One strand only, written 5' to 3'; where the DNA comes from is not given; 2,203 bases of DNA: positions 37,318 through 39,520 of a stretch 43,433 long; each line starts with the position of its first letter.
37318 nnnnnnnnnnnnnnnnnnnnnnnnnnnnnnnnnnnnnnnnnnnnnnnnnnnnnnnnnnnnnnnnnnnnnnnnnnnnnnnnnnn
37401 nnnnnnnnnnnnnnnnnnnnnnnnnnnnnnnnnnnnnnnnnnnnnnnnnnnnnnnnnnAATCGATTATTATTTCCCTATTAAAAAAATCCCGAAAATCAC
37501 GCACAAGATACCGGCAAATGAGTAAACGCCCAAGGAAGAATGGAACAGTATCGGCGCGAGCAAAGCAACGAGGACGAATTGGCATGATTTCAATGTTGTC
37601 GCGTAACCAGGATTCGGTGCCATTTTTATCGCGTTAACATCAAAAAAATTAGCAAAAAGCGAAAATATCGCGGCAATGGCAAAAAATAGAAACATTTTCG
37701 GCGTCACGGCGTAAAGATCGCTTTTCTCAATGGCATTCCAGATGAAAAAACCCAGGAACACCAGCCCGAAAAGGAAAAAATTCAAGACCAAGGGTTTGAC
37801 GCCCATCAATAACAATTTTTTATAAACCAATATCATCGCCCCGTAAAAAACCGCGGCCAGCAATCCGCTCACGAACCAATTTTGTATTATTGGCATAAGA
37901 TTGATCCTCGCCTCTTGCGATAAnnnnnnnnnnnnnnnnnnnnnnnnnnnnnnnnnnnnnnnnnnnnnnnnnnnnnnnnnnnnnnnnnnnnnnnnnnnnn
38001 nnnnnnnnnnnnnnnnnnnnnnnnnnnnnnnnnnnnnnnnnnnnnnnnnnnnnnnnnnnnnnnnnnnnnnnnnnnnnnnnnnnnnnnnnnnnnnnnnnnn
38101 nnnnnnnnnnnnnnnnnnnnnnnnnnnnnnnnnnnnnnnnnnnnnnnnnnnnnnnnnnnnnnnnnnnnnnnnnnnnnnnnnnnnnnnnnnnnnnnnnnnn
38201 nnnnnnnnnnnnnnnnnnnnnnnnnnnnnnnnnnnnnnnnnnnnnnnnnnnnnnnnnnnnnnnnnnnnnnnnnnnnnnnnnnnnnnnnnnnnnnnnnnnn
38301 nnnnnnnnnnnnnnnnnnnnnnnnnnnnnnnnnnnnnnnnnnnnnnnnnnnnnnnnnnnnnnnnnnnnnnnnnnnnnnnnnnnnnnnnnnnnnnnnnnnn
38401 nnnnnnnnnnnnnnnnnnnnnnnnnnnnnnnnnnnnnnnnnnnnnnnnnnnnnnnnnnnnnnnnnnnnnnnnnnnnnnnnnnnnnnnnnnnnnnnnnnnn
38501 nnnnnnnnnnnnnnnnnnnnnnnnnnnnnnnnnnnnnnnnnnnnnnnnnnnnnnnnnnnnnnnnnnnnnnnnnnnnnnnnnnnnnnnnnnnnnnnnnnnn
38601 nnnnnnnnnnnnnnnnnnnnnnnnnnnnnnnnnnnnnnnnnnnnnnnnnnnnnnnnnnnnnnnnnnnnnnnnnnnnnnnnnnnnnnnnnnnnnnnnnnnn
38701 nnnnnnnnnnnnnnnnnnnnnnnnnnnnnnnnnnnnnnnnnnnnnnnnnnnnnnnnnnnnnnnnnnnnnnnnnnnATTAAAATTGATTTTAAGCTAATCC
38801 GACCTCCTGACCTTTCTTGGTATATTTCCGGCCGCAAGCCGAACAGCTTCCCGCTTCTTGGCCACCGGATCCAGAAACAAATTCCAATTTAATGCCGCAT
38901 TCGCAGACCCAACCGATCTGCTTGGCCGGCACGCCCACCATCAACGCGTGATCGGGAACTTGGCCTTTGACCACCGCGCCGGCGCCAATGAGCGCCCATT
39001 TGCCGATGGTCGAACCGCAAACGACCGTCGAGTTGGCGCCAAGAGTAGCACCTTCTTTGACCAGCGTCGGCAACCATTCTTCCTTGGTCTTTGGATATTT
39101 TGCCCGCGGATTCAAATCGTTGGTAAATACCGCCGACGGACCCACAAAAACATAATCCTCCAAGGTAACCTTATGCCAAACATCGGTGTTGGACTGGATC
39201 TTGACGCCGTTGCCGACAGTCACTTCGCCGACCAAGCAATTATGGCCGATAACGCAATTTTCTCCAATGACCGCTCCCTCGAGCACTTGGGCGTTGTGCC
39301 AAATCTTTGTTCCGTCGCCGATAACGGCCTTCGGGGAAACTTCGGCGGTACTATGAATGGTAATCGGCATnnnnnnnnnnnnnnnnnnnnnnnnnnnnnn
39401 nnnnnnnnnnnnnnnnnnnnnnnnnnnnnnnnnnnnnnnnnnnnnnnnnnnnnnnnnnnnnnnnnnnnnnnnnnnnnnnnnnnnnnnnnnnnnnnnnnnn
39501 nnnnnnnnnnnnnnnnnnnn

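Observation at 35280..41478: WbpA/B/E/D/I-type diacetamido-uronic-acid cassette interrupted by a 3-hydroxybutyryl-CoA dehydrogenase and a half-size EamA protein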

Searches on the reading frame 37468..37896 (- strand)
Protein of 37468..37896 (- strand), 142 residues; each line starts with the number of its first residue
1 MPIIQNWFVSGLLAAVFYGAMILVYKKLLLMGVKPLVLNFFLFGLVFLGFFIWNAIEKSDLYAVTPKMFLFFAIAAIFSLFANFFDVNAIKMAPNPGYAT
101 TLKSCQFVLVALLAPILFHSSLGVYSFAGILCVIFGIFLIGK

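Call 4: search_protein_families(library=pfam, proteins=[window:37468-37896:-])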
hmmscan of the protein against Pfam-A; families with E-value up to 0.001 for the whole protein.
window:37468-37896:- (142 aa): 1 family
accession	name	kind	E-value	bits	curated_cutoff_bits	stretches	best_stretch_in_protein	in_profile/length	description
PF00892.27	EamA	-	6.7e-12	46.3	28.2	1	8-140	4-133/135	EamA-like transporter family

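Call 5: search_protein_families(library=ncbifam, proteins=[window:37468-37896:-])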
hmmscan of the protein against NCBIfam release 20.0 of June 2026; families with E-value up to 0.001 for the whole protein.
window:37468-37896:- (142 aa): 0 families

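Call 40: search_protein_families(library=ncbifam, proteins=[window:37468-37896:-], max_evalue=0.000001)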
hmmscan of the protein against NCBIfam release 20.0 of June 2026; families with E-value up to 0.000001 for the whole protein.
window:37468-37896:- (142 aa): 0 families

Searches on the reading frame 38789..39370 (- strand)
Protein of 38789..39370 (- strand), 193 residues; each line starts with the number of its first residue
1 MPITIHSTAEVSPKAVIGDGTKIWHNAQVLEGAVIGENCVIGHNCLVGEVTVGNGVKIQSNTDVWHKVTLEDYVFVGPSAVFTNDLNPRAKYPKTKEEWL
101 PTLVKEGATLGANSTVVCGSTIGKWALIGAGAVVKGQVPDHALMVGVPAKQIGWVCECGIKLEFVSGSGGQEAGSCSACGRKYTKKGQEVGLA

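Call 4: search_protein_families(library=pfam, proteins=[window:38789-39370:-])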
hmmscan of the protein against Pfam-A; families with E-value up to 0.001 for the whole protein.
window:38789-39370:- (193 aa): 3 families
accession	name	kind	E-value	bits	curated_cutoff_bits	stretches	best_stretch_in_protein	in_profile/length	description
PF00132.30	Hexapep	-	9.8e-26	88.8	27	3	15-48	2-35/36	Bacterial transferase hexapeptide (six repeats)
PF25084.1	LbH_EIF2B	-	7.8e-13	48.8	54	1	3-68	10-74/105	EIF2B subunit epsilon LbH domain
PF14602.12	Hexapep_2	-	1.6e-07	31.3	27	1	34-61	3-29/34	Hexapeptide repeat of succinyl-transferase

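Call 5: search_protein_families(library=ncbifam, proteins=[window:38789-39370:-])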
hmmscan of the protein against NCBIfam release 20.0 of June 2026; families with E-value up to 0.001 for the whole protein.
window:38789-39370:- (193 aa): 46 families (the best 25 are shown)
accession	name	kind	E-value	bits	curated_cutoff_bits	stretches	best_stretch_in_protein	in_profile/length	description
TIGR03570.1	NeuD_NnaD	subfamily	1.5e-24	86.7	160.8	2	3-85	88-171/202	NeuD/PglB/VioB family sugar acetyltransferase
NF002060.0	PRK00892.1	subfamily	5.1e-15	55.4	207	1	4-82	103-182/345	UDP-3-O-(3-hydroxymyristoyl)glucosamine N-acyltransferase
TIGR01173.1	glmU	equivalog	1.9e-14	53.4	366.85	2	101-150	391-440/452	bifunctional UDP-N-acetylglucosamine diphosphorylase/glucosamine-1-phosphate N-acetyltransferase GlmU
NF041874.1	EPS_EpsC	equivalog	2e-14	53.6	150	2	101-152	114-164/168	serine O-acetyltransferase EpsC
NF010937.0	PRK14357.1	equivalog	8.4e-14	51.3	658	2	100-152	382-433/448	bifunctional UDP-N-acetylglucosamine diphosphorylase/glucosamine-1-phosphate N-acetyltransferase GlmU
NF007240.0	PRK09677.1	equivalog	9e-14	51.4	243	2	56-152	86-181/192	putative lipopolysaccharide biosynthesis O-acetyl transferase WbbJ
TIGR03532.1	DapD_Ac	equivalog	3e-13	49.9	231.75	1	8-154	86-213/231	2,3,4,5-tetrahydropyridine-2,6-dicarboxylate N-acetyltransferase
TIGR01853.1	lipid_A_lpxD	equivalog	6.3e-13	48.3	242.5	1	4-82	94-173/325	UDP-3-O-(3-hydroxymyristoyl)glucosamine N-acyltransferase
TIGR01172.1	cysE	equivalog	1.6e-12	47.7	210.65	1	101-150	114-162/162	serine O-acetyltransferase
NF058585.1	HptprglPActTf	PfamEq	2.1e-12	47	300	1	108-152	113-157/172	heptaprenylglyceryl phosphate O-acetyltransferase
NF010936.0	PRK14356.1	equivalog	1.4e-11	44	666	2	102-146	399-443/456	bifunctional UDP-N-acetylglucosamine diphosphorylase/glucosamine-1-phosphate N-acetyltransferase GlmU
NF010934.1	PRK14354.1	equivalog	3.1e-11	42.5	450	2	11-81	259-327/447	bifunctional UDP-N-acetylglucosamine diphosphorylase/glucosamine-1-phosphate N-acetyltransferase GlmU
NF050158.1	CarbAnhydGPos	equivalog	1.1e-10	41.4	250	1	103-154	89-142/172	gamma carbonic anhydrase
TIGR04016.1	WcaB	equivalog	3.5e-10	39.6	194.65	1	104-149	95-140/146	colanic acid biosynthesis acetyltransferase WcaB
NF010935.0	PRK14355.1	equivalog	7e-10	38.1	718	1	11-81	265-334/459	bifunctional UDP-N-acetylglucosamine diphosphorylase/glucosamine-1-phosphate N-acetyltransferase GlmU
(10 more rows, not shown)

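Call 25: search_solved_structures(query=window:38789-39370:-, show_alignments=3, max_evalue=0.00001)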
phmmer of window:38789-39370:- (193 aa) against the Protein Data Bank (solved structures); distinct sequences matched with E-value up to 0.00001: 35.
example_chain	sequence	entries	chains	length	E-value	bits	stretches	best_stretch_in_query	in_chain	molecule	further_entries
3mqg_A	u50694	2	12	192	1.5e-51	177.9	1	4-184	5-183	Lipopolysaccharides biosynthesis acetyltransferase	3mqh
4mzu_A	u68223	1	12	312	4.9e-37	130.5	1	5-155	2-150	WxcM-like protein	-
7s43_A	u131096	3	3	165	3.3e-33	118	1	5-142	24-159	N-acetyltransferase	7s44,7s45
7s3u_A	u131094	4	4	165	2.2e-32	115.3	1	5-142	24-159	N-acetyltransferase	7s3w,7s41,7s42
3fs8_A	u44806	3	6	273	2.3e-18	69.6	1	14-154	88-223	QdtC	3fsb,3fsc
3r8y_A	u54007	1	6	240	1.2e-09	41.1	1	26-155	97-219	2,3,4,5-tetrahydropyridine-2,6-dicarboxylate N-acetyltransferase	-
3ftt_A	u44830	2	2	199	1.1e-08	38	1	52-152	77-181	Putative acetyltransferase SACOL2570 | Galactoside O-acetyltransferase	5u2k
3v4e_A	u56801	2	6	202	1.1e-08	38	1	52-152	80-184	Galactoside O-acetyltransferase | Putative acetyltransferase SACOL2570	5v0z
4dcl_A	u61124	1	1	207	1.2e-08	37.9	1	52-152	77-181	Putative acetyltransferase SACOL2570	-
4egg_A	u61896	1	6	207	1.2e-08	37.9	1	52-152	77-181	Putative acetyltransferase SACOL2570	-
3cj8_A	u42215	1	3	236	5.6e-08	35.7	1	24-154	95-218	2,3,4,5-tetrahydropyridine-2,6-dicarboxylate N-acetyltransferase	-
2ic7_A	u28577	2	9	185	1.2e-07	34.5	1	39-155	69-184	Maltose transacetylase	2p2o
1v3w_A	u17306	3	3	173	1.6e-07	34.2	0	110-157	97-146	ferripyochelin binding protein | 173aa long hypothetical ferripyochelin binding protein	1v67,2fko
3d8v_A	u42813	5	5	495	2.2e-07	33.7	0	15-152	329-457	Bifunctional protein glmU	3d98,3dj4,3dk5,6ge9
3spt_A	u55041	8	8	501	2.3e-07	33.7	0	15-152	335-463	Bifunctional protein glmU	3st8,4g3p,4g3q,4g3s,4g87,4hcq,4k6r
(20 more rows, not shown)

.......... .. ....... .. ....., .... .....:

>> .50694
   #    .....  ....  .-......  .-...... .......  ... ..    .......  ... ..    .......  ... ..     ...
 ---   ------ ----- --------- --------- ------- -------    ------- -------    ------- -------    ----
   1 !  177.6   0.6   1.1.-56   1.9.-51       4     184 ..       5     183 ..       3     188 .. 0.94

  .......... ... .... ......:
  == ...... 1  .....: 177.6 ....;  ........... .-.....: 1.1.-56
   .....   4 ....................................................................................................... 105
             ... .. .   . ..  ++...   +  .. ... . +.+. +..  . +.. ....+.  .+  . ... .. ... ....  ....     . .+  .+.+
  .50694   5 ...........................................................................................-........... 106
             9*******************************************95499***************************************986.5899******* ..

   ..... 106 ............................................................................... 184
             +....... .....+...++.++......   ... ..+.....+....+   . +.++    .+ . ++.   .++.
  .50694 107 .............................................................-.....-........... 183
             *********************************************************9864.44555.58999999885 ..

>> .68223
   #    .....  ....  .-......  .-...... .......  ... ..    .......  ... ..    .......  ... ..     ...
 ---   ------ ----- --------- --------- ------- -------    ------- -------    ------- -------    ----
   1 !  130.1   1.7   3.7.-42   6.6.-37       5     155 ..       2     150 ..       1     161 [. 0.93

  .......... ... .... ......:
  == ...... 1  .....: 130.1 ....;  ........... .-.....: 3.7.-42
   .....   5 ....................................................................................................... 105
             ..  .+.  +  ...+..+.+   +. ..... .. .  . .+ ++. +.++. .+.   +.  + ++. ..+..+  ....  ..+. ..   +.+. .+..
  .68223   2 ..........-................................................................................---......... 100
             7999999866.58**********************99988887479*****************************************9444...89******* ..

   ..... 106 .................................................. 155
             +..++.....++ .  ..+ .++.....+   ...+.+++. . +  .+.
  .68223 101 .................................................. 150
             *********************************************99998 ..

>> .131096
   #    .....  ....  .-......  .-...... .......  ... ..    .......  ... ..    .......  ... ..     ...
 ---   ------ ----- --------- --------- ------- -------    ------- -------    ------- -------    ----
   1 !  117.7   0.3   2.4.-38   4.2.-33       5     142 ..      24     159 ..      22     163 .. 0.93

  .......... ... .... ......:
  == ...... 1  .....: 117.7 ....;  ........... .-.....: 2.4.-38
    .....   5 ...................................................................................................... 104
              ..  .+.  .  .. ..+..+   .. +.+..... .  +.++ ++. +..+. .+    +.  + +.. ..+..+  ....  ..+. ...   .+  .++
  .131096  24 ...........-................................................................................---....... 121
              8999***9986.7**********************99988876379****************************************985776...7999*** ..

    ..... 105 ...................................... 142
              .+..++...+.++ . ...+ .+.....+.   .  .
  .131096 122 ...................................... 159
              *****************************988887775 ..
